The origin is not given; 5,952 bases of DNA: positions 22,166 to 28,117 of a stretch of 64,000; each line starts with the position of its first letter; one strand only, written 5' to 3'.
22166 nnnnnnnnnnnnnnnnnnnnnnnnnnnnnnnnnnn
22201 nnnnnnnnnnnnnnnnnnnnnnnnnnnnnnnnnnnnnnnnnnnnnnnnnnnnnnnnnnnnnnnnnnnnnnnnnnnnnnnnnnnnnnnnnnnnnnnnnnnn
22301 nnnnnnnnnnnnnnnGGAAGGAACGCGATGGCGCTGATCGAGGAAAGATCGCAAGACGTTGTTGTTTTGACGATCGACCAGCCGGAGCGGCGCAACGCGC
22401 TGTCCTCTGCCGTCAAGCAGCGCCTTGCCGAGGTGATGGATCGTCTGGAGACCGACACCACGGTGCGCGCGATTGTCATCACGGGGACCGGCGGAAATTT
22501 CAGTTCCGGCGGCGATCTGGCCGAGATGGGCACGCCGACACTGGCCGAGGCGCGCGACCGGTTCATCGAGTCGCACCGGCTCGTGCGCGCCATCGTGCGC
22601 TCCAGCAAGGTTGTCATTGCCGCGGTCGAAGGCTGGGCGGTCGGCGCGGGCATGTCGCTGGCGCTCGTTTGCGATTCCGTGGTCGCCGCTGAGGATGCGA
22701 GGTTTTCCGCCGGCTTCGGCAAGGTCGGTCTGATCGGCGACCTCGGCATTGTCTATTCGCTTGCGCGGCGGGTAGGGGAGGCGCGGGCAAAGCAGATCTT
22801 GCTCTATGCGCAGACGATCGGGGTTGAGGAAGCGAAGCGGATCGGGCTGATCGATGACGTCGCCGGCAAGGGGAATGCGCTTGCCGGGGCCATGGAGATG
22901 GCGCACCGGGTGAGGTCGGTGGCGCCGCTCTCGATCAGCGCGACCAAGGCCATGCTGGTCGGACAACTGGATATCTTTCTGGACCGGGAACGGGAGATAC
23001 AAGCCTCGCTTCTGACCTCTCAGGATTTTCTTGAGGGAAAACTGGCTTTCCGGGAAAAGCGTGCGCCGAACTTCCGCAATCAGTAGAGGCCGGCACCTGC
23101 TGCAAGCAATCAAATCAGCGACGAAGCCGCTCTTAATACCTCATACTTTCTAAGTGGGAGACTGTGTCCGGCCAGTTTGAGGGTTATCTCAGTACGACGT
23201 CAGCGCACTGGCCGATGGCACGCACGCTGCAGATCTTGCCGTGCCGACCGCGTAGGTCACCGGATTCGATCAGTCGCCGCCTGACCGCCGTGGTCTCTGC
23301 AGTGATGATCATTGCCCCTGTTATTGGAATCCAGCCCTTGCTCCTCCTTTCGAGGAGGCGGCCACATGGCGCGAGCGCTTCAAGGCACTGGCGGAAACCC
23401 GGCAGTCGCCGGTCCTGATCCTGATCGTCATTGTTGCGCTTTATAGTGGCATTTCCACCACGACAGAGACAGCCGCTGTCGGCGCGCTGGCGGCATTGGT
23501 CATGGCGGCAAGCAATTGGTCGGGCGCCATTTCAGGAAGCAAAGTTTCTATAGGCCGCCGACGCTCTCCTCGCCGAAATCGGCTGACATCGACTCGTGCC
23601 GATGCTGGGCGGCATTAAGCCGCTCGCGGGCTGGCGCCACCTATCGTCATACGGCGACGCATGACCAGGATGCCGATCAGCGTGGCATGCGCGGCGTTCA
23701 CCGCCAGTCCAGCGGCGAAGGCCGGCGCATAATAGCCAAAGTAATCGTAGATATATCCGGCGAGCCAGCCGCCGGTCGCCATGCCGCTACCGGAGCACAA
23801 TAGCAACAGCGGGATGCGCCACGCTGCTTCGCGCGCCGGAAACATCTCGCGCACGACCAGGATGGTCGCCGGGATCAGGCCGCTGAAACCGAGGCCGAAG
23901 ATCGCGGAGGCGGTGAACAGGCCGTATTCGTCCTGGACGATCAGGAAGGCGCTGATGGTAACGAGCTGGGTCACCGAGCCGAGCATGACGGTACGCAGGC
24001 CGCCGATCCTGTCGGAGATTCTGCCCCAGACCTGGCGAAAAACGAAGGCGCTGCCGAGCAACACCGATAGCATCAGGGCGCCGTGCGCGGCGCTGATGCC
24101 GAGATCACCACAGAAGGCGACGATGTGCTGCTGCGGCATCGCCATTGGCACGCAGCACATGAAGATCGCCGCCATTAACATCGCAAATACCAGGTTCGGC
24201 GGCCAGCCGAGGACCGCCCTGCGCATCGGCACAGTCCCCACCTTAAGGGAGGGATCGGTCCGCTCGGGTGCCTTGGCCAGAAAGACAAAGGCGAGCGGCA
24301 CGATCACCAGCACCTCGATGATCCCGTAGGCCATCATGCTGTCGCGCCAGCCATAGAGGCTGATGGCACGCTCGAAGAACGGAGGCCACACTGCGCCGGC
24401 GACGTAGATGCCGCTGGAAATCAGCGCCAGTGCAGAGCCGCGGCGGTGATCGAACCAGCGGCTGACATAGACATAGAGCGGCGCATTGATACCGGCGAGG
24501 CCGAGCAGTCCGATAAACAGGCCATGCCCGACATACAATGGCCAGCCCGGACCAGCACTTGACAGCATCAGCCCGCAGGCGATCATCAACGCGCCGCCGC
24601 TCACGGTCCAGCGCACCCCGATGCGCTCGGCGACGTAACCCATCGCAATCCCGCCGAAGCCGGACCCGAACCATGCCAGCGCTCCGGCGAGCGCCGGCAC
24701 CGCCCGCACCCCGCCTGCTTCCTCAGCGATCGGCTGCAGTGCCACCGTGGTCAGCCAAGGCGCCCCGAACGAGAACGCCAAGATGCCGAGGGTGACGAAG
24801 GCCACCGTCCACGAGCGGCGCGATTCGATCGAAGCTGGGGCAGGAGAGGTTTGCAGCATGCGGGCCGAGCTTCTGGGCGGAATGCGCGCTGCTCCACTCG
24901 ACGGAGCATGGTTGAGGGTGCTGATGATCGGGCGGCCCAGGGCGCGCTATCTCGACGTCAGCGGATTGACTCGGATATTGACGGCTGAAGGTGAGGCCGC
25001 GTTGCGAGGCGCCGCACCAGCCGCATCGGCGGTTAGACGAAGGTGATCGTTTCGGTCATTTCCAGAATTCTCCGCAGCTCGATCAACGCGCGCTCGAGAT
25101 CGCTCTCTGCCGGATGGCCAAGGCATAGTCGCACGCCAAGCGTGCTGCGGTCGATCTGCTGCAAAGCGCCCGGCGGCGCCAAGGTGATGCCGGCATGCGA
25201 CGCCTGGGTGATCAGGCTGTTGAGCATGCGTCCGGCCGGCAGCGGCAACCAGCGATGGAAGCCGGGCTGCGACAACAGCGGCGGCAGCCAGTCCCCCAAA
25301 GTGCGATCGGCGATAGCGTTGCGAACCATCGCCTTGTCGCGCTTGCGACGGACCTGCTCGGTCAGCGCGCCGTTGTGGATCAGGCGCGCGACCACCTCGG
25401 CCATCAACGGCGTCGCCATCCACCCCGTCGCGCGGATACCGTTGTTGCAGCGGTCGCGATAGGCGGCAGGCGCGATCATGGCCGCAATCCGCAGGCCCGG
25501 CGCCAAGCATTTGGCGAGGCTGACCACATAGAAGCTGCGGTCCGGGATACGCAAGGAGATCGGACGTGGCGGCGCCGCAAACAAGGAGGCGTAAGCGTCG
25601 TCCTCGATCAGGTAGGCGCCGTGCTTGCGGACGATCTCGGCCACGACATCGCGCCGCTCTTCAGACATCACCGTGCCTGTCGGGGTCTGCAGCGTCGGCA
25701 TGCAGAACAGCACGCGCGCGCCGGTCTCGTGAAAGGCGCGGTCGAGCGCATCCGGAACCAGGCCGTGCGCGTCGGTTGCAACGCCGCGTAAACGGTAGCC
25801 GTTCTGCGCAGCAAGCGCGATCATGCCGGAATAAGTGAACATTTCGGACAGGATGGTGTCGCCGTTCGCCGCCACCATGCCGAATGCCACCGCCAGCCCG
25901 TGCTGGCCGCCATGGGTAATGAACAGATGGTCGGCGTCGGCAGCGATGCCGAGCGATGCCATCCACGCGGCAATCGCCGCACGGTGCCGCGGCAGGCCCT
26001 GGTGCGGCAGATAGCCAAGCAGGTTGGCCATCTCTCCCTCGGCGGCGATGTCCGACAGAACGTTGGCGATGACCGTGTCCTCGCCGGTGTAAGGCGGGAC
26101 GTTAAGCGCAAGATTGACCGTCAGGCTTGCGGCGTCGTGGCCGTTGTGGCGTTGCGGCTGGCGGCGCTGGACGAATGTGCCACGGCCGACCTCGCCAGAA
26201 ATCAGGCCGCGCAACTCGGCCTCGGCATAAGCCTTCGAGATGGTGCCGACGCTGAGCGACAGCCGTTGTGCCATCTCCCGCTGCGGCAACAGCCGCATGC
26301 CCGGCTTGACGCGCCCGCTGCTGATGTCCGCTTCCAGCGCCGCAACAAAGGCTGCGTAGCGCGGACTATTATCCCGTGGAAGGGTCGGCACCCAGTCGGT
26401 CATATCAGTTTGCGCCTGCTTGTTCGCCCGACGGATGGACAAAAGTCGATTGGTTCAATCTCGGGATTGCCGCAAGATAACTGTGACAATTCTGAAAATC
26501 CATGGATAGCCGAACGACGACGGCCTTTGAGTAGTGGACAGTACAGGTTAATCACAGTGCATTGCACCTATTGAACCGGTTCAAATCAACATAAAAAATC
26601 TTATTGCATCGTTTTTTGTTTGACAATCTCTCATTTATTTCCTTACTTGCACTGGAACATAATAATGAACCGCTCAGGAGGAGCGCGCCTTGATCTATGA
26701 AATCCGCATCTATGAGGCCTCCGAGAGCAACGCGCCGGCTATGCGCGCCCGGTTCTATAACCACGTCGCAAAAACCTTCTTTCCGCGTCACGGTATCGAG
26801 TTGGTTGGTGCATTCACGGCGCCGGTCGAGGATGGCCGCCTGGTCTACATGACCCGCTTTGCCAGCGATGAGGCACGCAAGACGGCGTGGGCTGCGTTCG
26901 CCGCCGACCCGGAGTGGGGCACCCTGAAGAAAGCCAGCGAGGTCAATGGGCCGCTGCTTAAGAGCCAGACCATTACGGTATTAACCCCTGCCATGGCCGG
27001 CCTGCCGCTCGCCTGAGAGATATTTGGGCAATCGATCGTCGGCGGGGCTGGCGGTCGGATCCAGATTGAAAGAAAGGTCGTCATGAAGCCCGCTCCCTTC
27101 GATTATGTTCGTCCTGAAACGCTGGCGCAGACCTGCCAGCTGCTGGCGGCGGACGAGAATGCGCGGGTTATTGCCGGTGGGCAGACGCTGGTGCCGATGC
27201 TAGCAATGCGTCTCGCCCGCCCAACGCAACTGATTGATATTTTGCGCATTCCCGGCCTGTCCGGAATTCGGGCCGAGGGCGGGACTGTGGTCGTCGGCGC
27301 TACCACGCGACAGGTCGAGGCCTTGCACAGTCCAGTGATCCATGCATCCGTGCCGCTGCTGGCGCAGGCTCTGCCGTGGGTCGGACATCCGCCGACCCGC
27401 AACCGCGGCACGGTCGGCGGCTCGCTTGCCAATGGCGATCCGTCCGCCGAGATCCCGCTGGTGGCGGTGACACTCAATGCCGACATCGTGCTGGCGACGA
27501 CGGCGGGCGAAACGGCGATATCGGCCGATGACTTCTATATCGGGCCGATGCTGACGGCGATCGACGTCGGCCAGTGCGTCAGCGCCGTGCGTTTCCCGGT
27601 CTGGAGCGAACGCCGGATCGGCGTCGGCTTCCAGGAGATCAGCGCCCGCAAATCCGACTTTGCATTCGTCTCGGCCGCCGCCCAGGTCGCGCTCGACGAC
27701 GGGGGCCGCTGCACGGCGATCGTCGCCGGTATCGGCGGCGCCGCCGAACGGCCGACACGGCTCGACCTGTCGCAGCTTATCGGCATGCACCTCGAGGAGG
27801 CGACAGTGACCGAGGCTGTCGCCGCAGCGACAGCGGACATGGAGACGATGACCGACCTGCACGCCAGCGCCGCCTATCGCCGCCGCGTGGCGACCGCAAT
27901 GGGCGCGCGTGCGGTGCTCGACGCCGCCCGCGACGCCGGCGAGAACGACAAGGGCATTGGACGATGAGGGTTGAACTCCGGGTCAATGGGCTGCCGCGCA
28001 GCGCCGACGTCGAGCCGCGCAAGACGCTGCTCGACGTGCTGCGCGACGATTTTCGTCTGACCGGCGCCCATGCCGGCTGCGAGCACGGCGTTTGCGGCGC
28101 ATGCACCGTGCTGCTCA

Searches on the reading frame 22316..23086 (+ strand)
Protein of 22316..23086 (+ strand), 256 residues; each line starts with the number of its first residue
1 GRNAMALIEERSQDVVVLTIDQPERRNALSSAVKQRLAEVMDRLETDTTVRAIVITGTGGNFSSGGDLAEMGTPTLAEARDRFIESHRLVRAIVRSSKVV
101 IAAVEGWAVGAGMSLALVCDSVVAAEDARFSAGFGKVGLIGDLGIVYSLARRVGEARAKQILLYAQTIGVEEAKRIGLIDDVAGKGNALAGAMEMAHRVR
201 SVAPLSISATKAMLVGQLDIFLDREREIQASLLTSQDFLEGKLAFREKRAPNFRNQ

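Call 44: search_protein_families(library=ncbifam, proteins=[window:22316-23086:+], max_evalue=0.00001)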
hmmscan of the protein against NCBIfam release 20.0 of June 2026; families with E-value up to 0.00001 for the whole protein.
window:22316-23086:+ (256 aa): 73 families (the best 25 are shown)
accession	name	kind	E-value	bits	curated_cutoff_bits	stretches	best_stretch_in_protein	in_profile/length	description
NF046063.1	oxepin_alt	equivalog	4.6e-54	183.6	300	1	8-252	3-254/254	oxepin-CoA hydrolase, alternative type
NF051848.1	EnCoAHydtEchA19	equivalog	9.3e-52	176.1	400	1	10-255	5-257/258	enoyl-CoA hydratase EchA19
NF006100.0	PRK08252.1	subfamily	7e-51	173.3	282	1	7-254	5-252/254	crotonase/enoyl-CoA hydratase family protein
NF005700.0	PRK07511.1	subfamily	7.4e-51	173.2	274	1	6-254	4-259/260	enoyl-CoA hydratase family protein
NF006007.0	PRK08138.1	subfamily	2.6e-50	171.2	355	1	5-254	8-259/261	enoyl-CoA hydratase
NF004725.0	PRK06072.1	equivalog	2.5e-48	164.9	293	1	8-254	4-246/248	enoyl-CoA hydratase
NF004475.0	PRK05809.1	subfamily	2.7e-45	154.9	394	1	7-256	6-260/260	short-chain-enoyl-CoA hydratase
NF007239.0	PRK09674.1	equivalog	2.8e-45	154.8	371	1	6-254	5-255/257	2,3-dehydroadipyl-CoA hydratase PaaF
NF006699.0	PRK09245.1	subfamily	4e-45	154.1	354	1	6-255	4-265/266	crotonase/enoyl-CoA hydratase family protein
TIGR02280.1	PaaB1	equivalog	8.2e-45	153.3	345.15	1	11-255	5-255/256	2-(1,2-epoxy-1,2-dihydrophenyl)acetyl-CoA isomerase PaaG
NF006107.0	PRK08258.1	equivalog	8.2e-45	153.2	330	1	10-254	22-275/277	enoyl-CoA hydratase family protein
NF005891.0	PRK07854.1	equivalog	1.1e-44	152.9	237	1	11-254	6-241/243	enoyl-CoA hydratase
NF004781.0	PRK06127.1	subfamily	2.1e-44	152.2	291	1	6-254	12-267/269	enoyl-CoA hydratase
NF004857.0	PRK06210.1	equivalog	2.7e-43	148.4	341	1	7-255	11-274/275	enoyl-CoA hydratase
NF006566.0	PRK09076.1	subfamily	5.9e-43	147.3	286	1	6-256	6-260/260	enoyl-CoA hydratase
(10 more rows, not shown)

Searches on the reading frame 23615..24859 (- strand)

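Call 6: search_protein_families(library=pfam, proteins=[window:23615-24859:-], max_evalue=0.001)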
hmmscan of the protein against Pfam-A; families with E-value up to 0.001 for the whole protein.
window:23615-24859:- (414 aa): 1 family
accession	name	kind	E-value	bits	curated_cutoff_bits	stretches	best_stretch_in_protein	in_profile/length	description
PF07690.21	MFS_1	-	1.2e-27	97.2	33.4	2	27-241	5-225/347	Major Facilitator Superfamily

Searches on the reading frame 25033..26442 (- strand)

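Call 7: search_protein_families(library=pfam, proteins=[window:25033-26442:-], max_evalue=0.001)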
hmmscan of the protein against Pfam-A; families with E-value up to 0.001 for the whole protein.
window:25033-26442:- (469 aa): 2 families
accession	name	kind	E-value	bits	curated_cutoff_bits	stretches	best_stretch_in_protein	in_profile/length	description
PF00155.27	Aminotran_1_2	-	3e-22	79.8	19.7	1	109-370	4-278/361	Aminotransferase class I and II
PF00392.27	GntR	-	1.4e-09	37.9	27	1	30-91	3-64/64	Bacterial regulatory proteins, gntR family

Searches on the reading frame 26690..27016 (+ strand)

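Call 7: search_protein_families(library=pfam, proteins=[window:26690-27016:+], max_evalue=0.001)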
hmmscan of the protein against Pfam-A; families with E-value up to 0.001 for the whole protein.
window:26690-27016:+ (108 aa): 1 family
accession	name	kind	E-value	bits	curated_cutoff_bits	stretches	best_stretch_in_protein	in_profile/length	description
PF07978.19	NIPSNAP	-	1.7e-12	47.9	22.3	1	3-101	1-98/102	NIPSNAP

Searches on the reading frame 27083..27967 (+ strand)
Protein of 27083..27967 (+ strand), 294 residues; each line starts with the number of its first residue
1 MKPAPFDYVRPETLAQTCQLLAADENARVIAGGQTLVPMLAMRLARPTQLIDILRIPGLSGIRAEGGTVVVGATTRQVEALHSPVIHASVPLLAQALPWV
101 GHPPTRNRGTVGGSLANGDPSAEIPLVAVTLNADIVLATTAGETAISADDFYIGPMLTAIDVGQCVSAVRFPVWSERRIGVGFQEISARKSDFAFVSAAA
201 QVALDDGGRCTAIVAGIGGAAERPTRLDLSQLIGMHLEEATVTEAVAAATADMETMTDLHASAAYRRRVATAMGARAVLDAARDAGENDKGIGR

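Call 7: search_protein_families(library=pfam, proteins=[window:27083-27967:+], max_evalue=0.001)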
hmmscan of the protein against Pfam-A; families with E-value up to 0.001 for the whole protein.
window:27083-27967:+ (294 aa): 2 families
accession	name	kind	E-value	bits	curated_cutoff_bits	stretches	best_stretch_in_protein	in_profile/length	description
PF00941.27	FAD_binding_5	-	8.8e-44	149.7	27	1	5-174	2-170/170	FAD binding domain in molybdopterin dehydrogenase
PF03450.22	CO_deh_flav_C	-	4.4e-15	56.1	25.5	1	183-280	3-101/102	CO dehydrogenase flavoprotein C-terminal domain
